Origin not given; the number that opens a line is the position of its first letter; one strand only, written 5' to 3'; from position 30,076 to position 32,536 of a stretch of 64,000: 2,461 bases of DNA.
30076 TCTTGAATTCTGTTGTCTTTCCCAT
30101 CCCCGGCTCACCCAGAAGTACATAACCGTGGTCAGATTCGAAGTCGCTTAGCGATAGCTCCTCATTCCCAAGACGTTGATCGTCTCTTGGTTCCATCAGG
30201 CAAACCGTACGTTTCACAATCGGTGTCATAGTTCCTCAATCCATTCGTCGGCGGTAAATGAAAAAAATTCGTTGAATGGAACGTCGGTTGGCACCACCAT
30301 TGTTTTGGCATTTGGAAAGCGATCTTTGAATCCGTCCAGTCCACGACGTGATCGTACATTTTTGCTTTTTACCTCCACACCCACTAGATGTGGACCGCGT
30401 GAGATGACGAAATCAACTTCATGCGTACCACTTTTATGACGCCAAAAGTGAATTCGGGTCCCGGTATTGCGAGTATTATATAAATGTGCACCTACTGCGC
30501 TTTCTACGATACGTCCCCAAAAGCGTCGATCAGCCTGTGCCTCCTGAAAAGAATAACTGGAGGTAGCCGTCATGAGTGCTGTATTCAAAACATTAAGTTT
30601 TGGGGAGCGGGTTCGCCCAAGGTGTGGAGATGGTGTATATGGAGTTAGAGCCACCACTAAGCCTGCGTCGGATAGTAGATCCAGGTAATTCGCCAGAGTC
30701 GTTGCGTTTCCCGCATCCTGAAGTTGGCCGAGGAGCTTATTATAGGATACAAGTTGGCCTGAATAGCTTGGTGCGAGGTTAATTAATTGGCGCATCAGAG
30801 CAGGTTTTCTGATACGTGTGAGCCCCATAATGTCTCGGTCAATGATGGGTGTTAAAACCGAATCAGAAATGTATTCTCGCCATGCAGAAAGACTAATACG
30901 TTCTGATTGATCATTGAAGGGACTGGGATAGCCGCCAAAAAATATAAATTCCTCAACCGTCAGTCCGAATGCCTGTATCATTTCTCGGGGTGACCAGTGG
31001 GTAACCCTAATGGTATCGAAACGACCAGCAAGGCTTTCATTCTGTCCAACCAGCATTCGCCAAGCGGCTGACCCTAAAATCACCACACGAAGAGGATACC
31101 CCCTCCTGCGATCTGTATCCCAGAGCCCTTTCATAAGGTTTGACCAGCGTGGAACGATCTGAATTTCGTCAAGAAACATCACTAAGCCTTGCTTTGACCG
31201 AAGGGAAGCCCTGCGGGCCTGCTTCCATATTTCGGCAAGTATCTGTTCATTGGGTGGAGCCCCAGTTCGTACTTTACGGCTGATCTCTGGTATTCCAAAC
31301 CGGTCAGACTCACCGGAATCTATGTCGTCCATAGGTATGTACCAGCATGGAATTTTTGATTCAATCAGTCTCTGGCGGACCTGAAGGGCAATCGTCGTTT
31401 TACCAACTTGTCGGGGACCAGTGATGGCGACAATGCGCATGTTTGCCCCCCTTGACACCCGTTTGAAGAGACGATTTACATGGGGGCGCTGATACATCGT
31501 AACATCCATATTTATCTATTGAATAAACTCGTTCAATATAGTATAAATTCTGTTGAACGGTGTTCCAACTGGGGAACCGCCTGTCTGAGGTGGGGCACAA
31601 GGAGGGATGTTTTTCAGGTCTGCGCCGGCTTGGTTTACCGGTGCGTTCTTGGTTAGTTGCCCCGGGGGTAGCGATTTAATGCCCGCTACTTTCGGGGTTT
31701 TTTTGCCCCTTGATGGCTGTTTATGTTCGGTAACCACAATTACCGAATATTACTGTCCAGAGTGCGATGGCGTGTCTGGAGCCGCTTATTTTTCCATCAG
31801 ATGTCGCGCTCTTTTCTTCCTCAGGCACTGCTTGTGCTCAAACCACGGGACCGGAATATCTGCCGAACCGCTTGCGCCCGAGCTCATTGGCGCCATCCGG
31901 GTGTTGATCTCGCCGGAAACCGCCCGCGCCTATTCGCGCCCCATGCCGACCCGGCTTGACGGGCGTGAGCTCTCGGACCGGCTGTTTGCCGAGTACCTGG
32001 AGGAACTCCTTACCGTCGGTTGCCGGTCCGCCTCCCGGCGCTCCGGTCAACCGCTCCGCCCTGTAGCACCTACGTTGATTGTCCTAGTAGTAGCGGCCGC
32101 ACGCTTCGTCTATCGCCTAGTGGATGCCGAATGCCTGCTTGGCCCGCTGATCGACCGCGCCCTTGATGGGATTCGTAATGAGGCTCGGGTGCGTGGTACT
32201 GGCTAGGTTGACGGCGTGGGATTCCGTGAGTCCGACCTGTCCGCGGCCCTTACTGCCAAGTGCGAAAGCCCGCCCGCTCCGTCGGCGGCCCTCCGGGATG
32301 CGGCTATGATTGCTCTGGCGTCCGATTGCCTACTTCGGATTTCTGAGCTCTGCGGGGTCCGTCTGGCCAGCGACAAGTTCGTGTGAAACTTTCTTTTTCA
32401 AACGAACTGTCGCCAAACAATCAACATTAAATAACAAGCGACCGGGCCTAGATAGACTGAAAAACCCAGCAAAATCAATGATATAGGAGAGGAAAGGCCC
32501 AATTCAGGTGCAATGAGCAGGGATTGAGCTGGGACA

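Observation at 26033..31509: Translationally coupled DUF4143-type AAA ATPase + 1398-aa NACHT-like STAND NTPase with a C-terminal nuclease: candidate undescribed defence system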

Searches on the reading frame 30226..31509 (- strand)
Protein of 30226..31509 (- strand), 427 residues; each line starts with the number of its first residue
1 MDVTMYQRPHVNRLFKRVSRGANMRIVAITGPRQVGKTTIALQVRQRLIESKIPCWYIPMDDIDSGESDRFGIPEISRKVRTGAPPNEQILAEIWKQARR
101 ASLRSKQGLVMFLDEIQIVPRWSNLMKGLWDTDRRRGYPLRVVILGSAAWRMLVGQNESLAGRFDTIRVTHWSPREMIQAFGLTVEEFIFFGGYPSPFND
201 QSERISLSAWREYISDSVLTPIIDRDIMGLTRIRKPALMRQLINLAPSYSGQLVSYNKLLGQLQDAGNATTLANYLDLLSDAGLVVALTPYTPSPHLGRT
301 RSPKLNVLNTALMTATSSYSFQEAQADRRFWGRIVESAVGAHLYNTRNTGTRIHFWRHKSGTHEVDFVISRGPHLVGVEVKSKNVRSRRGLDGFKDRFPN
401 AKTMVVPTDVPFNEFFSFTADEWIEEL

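Call 6: search_protein_families(library=pfam, proteins=[window:30226-31509:-], max_evalue=1)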
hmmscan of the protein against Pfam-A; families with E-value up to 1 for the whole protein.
window:30226-31509:- (427 aa): 11 families
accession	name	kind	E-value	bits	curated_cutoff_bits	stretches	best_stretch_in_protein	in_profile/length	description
PF13635.12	DUF4143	-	3.3e-29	102.1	28.1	1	224-382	1-159/160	Domain of unknown function (DUF4143)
PF13173.12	AAA_14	-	5.1e-21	75.5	27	1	25-177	3-128/129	AAA domain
PF13191.12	AAA_16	-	5.2e-07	30.8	32.6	1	10-60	11-63/167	AAA ATPase domain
PF01637.24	ATPase_2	-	7.7e-06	26.3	33.2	1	16-131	13-137/225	ATPase domain predominantly from Archaea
PF13401.12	AAA_22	-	0.00026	21.7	27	1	25-147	6-123/130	AAA domain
PF20720.3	nSTAND3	-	0.01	15.9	27.2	1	24-66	17-57/155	Novel STAND NTPase 3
PF00931.28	NB-ARC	-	0.011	15.4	23.5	1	10-47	4-41/248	NB-ARC domain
PF03266.21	NTPase_1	-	0.021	15.1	23.9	1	27-51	2-26/168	NTPase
PF00004.35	AAA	-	0.03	15.2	21.2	1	29-117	3-67/131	ATPase family associated with various cellular activities (AAA)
PF08433.16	KTI12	-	0.077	12.9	22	1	24-71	1-47/271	Chromatin associated protein KTI12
PF01583.26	APS_kinase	-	0.17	12.3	21.1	1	26-69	4-47/152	Adenylylsulphate kinase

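Call 7: search_protein_families(library=padloc, proteins=[window:30226-31509:-], max_evalue=1)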
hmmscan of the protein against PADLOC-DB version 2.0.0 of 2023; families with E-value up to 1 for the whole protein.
window:30226-31509:- (427 aa): 9 families
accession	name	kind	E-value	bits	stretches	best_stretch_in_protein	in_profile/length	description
PDLC04791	PDC-S01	-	8.3e-127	421.1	1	5-423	1-393/395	-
PDLC04790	PDC-S01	-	1.2e-46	157.3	3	186-398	175-386/422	-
PDLC04789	PDC-S01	-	1.4e-33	114.5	2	105-409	71-367/375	-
PDLC04787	PDC-S01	-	1.5e-30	104.4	1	2-383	7-358/412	-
PDLC04788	PDC-S01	-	1e-21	75.4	2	183-402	178-402/448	-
PDLC04786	PDC-S01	-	1.5e-18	64.8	2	176-402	178-406/439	-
PDLC04792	PDC-S01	-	7.2e-10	36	2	270-388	268-391/452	-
PDLC04985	PDC-S27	-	0.0056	13.6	1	7-120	8-113/484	-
PDLC04140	mad8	-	0.0064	14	1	22-51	25-54/314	mads_8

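Call 8: search_protein_families(library=ncbifam, proteins=[window:30226-31509:-], max_evalue=1)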
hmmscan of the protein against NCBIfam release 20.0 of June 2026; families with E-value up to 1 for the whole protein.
window:30226-31509:- (427 aa): 10 families
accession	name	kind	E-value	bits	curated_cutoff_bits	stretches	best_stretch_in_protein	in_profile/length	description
NF009151.0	PRK12497.1-5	equivalog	0.0004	20.7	124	1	331-384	16-66/126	YraN family protein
NF006746.0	PRK09270.1-5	subfamily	0.0022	16.9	250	1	13-62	11-59/210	nucleoside/nucleotide kinase family protein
NF009154.0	PRK12497.3-3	equivalog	0.0088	16.1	109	1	324-384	5-62/123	YraN family protein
NF006743.0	PRK09270.1-2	equivalog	0.054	12.6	227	1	15-62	16-64/217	nucleoside/nucleotide kinase family protein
NF010248.0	PRK13695.1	equivalog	0.056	13.1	156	1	24-53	4-32/180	NTPase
NF005807.0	PRK07667.1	equivalog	0.15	11.5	221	1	22-63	15-56/193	kinase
NF053861.1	DS8_antiphage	equivalog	0.23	9.1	790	1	22-69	368-415/994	anti-phage protein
NF046051.1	restrict_EcoAI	equivalog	0.24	9.7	550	1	5-52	160-205/768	EcoAI/FtnUII family type I restriction enzme subunit R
TIGR04291.1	arsen_driv_ArsA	equivalog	0.26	9.9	650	0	6-52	303-348/565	arsenical pump-driving ATPase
NF004035.0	PRK05506.1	subfamily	0.26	9.5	715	1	6-66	442-502/632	bifunctional sulfate adenylyltransferase subunit 1/adenylylsulfate kinase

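Call 53: search_dna_similar(query=window:30229-31509:-, collection=plasmids, mode=protein, max_rows=20)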
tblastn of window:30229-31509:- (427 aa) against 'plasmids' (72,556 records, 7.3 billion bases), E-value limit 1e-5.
Records with a match: 320; places in all: 344; records where one place covers at least 80% of the query: 295.
Best place of each record, by identity: <60% 320.
By first word of the organism name: Rhizobium 74; Agrobacterium 46; Moraxella 30; Thermus 19; Sinorhizobium 11; Ensifer 8; Sulfitobacter 7; Runella 6; Dinoroseobacter 5; Paracoccus 5; and 67 more.
By predicted mobility (MOB-suite, as given by PLSDB): non-mobilizable 142; conjugative 127; mobilizable 51.
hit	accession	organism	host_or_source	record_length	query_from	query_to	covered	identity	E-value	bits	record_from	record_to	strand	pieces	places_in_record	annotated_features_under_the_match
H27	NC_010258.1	Coxiella burnetii 'MSU Goat Q177'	-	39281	3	424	99%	39.4%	2e-87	297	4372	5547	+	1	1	ATP-binding protein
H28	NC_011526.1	Coxiella burnetii CbuK_Q154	-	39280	3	424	99%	39.4%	2e-87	297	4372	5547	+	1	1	ATP-binding protein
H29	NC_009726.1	Coxiella burnetii Dugway 5J108-111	-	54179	3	424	99%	39.3%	9e-88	298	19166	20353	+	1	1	ATP-binding protein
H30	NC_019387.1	Thermus oshimai JL-2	-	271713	6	417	96%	39.8%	3e-75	262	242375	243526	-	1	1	ATP-binding protein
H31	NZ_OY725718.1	Collinsella aerofaciens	-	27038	3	406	95%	39.1%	4e-77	268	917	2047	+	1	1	ATP-binding protein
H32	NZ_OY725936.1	Bacteroides finegoldii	-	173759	25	417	92%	35.7%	1e-62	226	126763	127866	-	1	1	none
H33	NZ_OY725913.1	Bacteroides finegoldii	-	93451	4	406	94%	34.6%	7e-71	249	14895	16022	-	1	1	ATP-binding protein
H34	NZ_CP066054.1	Brucella anthropi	-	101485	4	417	97%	28.4%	2e-24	113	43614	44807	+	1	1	ATP-binding protein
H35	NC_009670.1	Brucella anthropi ATCC 49188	-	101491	4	417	97%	28.4%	2e-24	113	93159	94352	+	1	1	ATP-binding protein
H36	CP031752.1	Cereibacter sphaeroides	cell culture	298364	5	406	94%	27.9%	4e-12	76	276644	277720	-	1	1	ATP-binding protein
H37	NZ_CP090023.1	Cereibacter azotoformans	cell culture,Aquaculture sediment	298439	5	406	94%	27.9%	4e-12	76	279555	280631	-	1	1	ATP-binding protein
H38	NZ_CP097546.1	Dinoroseobacter shibae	Prorocentrum lima,pure culture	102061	5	406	94%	27.8%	2e-12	77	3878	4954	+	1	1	ATP-binding protein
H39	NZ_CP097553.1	Dinoroseobacter shibae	Alexandrium ostenfeldii,pure culture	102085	5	406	94%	27.8%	2e-12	77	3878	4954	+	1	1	ATP-binding protein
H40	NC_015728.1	Roseobacter litoralis Och 149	seaweed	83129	5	406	94%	27.8%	2e-12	77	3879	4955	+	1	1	ATP-binding protein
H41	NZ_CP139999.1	Agrobacterium tumefaciens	-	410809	27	412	90%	28.9%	3e-11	74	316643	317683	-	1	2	ATP-binding protein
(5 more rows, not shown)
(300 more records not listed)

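Call 54: get_annotated_region(hit=H29, flank=5000)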
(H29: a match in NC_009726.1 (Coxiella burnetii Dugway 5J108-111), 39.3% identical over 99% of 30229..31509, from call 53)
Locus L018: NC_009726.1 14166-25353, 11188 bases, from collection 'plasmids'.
description: Coxiella burnetii Dugway 5J108-111 plasmid pQpDG, complete sequence
organism: Coxiella burnetii Dugway 5J108-111 (NCBI taxid 434922)
taxonomy: Bacteria; Pseudomonadota; Gammaproteobacteria; Legionellales; Coxiellaceae; Coxiella; Coxiella burnetii; Coxiella burnetii Dugway 5J108-111
host: -; source: -; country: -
typing (MOB-suite, as given by PLSDB): mobilizable; replicon rep_cluster_478; relaxase MOBF
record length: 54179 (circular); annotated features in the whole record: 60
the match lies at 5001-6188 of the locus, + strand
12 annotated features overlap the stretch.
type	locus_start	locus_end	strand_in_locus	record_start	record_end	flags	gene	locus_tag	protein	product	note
CDS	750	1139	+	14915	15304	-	cpeK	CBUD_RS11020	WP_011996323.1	Dot/Icm T4SS effector CpeK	-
CDS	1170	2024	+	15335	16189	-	cpeL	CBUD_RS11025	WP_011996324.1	Dot/Icm T4SS effector CpeL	-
CDS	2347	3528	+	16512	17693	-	-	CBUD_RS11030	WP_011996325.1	hypothetical protein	-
CDS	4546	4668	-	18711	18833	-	-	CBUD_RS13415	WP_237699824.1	helix-turn-helix domain-containing protein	GO:0006310 - DNA recombination [Evidence IEA]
CDS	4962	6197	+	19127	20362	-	-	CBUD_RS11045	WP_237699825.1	ATP-binding protein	-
CDS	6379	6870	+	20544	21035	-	-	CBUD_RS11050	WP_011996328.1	site-specific integrase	-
CDS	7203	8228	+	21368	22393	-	cpeA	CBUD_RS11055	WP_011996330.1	Dot/Icm T4SS effector CpeA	-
CDS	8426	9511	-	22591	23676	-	-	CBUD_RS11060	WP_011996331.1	hypothetical protein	-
CDS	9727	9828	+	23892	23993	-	-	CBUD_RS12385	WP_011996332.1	hypothetical protein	-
CDS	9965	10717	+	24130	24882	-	-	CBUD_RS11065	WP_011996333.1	C40 family peptidase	-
CDS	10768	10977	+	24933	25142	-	-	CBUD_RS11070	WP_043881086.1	hypothetical protein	-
CDS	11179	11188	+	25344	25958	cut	-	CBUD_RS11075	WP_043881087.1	hypothetical protein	-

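Call 55: get_annotated_region(hit=H30, flank=5000)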
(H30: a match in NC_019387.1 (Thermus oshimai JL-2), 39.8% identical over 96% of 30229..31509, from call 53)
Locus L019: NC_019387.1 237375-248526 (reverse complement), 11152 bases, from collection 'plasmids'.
description: Thermus oshimai JL-2 plasmid pTHEOS01, complete sequence
organism: Thermus oshimai JL-2 (NCBI taxid 751945)
taxonomy: Bacteria; Deinococcota; Deinococci; Thermales; Thermaceae; Thermus; Thermus oshimai; Thermus oshimai JL-2
host: -; source: -; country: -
typing (MOB-suite, as given by PLSDB): non-mobilizable; replicon rep_cluster_1062
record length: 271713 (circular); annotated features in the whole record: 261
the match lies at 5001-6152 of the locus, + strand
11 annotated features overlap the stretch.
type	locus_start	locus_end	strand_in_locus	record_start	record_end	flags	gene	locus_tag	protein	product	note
CDS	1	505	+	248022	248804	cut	-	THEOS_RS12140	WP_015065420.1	SDR family oxidoreductase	-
CDS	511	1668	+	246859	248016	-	-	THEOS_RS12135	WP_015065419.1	M20 family metallopeptidase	-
CDS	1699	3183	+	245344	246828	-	-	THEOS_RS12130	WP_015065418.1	ABC transporter substrate-binding protein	-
CDS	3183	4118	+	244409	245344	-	-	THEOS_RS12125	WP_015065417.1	ABC transporter permease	GO:0055085 - transmembrane transport [Evidence IEA]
CDS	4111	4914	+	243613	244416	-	-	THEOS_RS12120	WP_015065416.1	ABC transporter permease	-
CDS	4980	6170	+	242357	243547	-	-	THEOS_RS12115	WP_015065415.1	ATP-binding protein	-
CDS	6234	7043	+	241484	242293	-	-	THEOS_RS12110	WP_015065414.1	cyclase family protein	-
CDS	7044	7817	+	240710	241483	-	-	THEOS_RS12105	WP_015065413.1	ABC transporter ATP-binding protein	-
CDS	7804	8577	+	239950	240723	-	-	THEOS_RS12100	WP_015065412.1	ABC transporter permease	-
CDS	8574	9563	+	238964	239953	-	-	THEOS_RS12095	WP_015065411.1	ABC transporter substrate-binding protein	-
CDS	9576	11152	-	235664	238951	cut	-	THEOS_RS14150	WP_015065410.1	efflux RND transporter permease subunit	-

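Call 67: search_solved_structures(query=window:30229-31509:-, max_evalue=0.01)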
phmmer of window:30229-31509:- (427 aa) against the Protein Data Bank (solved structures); distinct sequences matched with E-value up to 0.01: 3.
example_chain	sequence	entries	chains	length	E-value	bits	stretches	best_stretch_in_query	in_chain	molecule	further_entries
3cmu_A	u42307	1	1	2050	6.5e-07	31.8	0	25-58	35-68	Protein recA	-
3cmt_A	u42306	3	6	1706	1.1e-05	27.8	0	25-58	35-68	Protein recA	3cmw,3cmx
3cmv_A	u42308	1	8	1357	0.00022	23.5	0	25-58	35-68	Protein recA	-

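Call 68: find_homologous_proteins(query=window:30229-31509:-, max_evalue=1e-10)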
Query window:30229-31509:- (427 aa): 7981 proteins with E <= 1e-10 among 8000 candidates; the best 120 are listed.
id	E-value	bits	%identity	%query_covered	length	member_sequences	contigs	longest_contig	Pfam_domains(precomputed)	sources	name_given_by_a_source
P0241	4.1e-275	930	96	99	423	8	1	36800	PF13173.13,PF13635.13,PF01637.25,PF13191.13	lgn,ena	-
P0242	6.9e-269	910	94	99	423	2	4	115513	PF13173.13,PF13635.13,PF01637.25,PF13191.13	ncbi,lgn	-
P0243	3.3e-249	845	91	95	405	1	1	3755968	PF13173.13,PF13635.13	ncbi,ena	-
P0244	8.2e-247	837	86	99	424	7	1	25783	PF13173.13,PF13635.13,PF01637.25,PF13191.13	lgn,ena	-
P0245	3.5e-234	795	87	95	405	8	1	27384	PF13173.13,PF13635.13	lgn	-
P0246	1.7e-232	790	85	95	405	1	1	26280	PF13173.13,PF13635.13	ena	-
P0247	5.5e-214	729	76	99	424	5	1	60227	PF13173.13,PF13635.13,PF13191.13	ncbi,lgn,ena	-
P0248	3.1e-213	726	76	99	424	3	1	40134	PF13173.13,PF13635.13,PF13191.13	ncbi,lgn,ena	-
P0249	1.0e-212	725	75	99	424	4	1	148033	PF13173.13,PF13635.13,PF13191.13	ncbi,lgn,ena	-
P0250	2.7e-210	717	73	100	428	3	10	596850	PF13173.13,PF13635.13,PF13191.13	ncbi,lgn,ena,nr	ncbi:MAG: ATP-binding protein [Rhodothermaceae bacterium]|nr:ATP-binding protein [Rhodothermaceae ba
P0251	1.0e-205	702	71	100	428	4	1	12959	PF13173.13,PF13635.13,PF01637.25,PF13191.13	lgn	-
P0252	6.5e-205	699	71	100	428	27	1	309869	PF13173.13,PF13635.13,PF13401.13,PF13191.13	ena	-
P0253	2.5e-202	690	70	100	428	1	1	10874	PF13173.13,PF13635.13,PF13401.13,PF01637.25,PF13191.13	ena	-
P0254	2.3e-200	684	71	100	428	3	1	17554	PF13173.13,PF13635.13,PF13401.13,PF01637.25,PF13191.13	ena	-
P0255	3.1e-194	664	63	100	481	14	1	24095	PF13173.13,PF13635.13,PF13191.13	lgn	-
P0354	6.7e-140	485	51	99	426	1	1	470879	PF13173.13,PF13635.13,PF13401.13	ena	-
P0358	5.4e-137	475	52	99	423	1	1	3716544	PF13173.13,PF13635.13,PF13401.13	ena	-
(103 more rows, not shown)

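Call 69: find_encoding_contigs(protein=P0354, flank=6000, max_places=2)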
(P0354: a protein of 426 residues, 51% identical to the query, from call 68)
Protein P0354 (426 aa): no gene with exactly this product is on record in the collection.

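Call 70: find_encoding_contigs(protein=P0358, flank=6000, max_places=2)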
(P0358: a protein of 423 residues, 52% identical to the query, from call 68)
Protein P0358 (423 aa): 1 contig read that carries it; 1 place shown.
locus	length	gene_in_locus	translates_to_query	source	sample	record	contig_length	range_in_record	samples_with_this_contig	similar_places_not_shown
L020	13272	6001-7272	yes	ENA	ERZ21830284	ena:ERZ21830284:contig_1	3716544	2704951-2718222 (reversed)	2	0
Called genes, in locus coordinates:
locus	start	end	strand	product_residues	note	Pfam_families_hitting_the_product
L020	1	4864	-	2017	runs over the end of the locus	PF21941:SMEK_N, PF14559:TPR_19 (faint)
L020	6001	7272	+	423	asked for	PF13173:AAA_14, PF13401:AAA_22 (weak), PF13635:DUF4143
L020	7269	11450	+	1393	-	PF28130:DUF8371 (weak)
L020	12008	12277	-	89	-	-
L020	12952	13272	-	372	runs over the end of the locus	-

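Call 78: search_protein_families(library=ncbifam, proteins=[L020:7269-11447:+], max_evalue=0.00001)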
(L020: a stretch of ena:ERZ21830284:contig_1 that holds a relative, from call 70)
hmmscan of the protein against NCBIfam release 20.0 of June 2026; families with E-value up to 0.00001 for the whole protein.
L020:7269-11447:+ (1393 aa): 2 families
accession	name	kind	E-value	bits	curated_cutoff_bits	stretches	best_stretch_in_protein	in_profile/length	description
NF058535.1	antiphage_EruA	equivalog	1.9e-209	698.9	1000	1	24-1385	14-1318/1318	NACHT domain-containing antiphage protein EruA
NF058534.1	antiphage_HyoA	equivalog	1.5e-32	112.3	1200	2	934-1341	976-1379/1430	NACHT domain-containing antiphage protein HyoA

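Call 79: search_protein_families(library=padloc, proteins=[L018:4962-6194:+, L019:4980-6167:+, L020:6001-7269:+], max_evalue=0.00001)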
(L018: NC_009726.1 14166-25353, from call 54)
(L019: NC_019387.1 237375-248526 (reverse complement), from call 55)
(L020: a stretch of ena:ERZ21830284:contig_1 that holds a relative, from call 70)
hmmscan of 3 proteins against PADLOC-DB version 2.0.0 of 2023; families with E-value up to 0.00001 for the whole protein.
L018:4962-6194:+ (411 aa): 7 families
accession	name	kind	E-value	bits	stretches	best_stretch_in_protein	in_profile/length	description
PDLC04791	PDC-S01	-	1.7e-183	607.7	1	15-409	1-394/395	-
PDLC04790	PDC-S01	-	5.1e-51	171.7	2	174-366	176-368/422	-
PDLC04789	PDC-S01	-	6.8e-45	151.7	1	15-387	1-361/375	-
PDLC04787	PDC-S01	-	1e-41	141.2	1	14-369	5-361/412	-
PDLC04788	PDC-S01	-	2.5e-26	90.6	2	163-391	171-407/448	-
PDLC04786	PDC-S01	-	4.5e-25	86.3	2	163-388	178-408/439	-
PDLC04792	PDC-S01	-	1.6e-18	64.6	2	298-391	320-412/452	-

L019:4980-6167:+ (396 aa): 7 families
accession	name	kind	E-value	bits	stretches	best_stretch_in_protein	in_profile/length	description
PDLC04791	PDC-S01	-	1.7e-159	528.7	1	8-394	2-390/395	-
PDLC04790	PDC-S01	-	2.1e-49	166.4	2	164-376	175-390/422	-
PDLC04787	PDC-S01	-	8.1e-33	111.9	1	18-355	21-357/412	-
PDLC04789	PDC-S01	-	5.6e-32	109.2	1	28-374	20-359/375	-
PDLC04786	PDC-S01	-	5.6e-14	49.7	1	235-363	259-394/439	-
PDLC04788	PDC-S01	-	2.7e-13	47.7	1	164-360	181-387/448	-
PDLC04792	PDC-S01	-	7.3e-11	39.3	1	305-367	336-396/452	-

L020:6001-7269:+ (423 aa): 7 families
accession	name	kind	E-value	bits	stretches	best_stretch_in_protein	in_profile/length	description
PDLC04791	PDC-S01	-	1.9e-127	423.3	1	4-419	2-393/395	-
PDLC04790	PDC-S01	-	9.2e-42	141.2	3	183-390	174-383/422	-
PDLC04787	PDC-S01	-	2.3e-35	120.3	1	4-375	11-355/412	-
PDLC04789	PDC-S01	-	1.3e-31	108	1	103-401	71-364/375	-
PDLC04788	PDC-S01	-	4.8e-19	66.6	1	182-396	179-401/448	-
PDLC04786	PDC-S01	-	5.2e-15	53.1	1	265-396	267-405/439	-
PDLC04792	PDC-S01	-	1.1e-09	35.4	0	325-390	333-398/452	-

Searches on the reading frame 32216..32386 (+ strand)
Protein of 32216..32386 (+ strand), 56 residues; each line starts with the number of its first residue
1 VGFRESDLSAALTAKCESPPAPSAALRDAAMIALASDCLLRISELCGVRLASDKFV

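Call 84: search_protein_families(library=pfam, proteins=[window:32216-32386:+], max_evalue=0.1)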
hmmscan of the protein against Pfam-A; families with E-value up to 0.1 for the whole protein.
window:32216-32386:+ (56 aa): 1 family
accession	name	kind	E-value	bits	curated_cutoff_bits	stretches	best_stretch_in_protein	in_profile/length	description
PF00589.27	Phage_integrase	-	0.00026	21.3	27.1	1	12-50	11-46/172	Phage integrase family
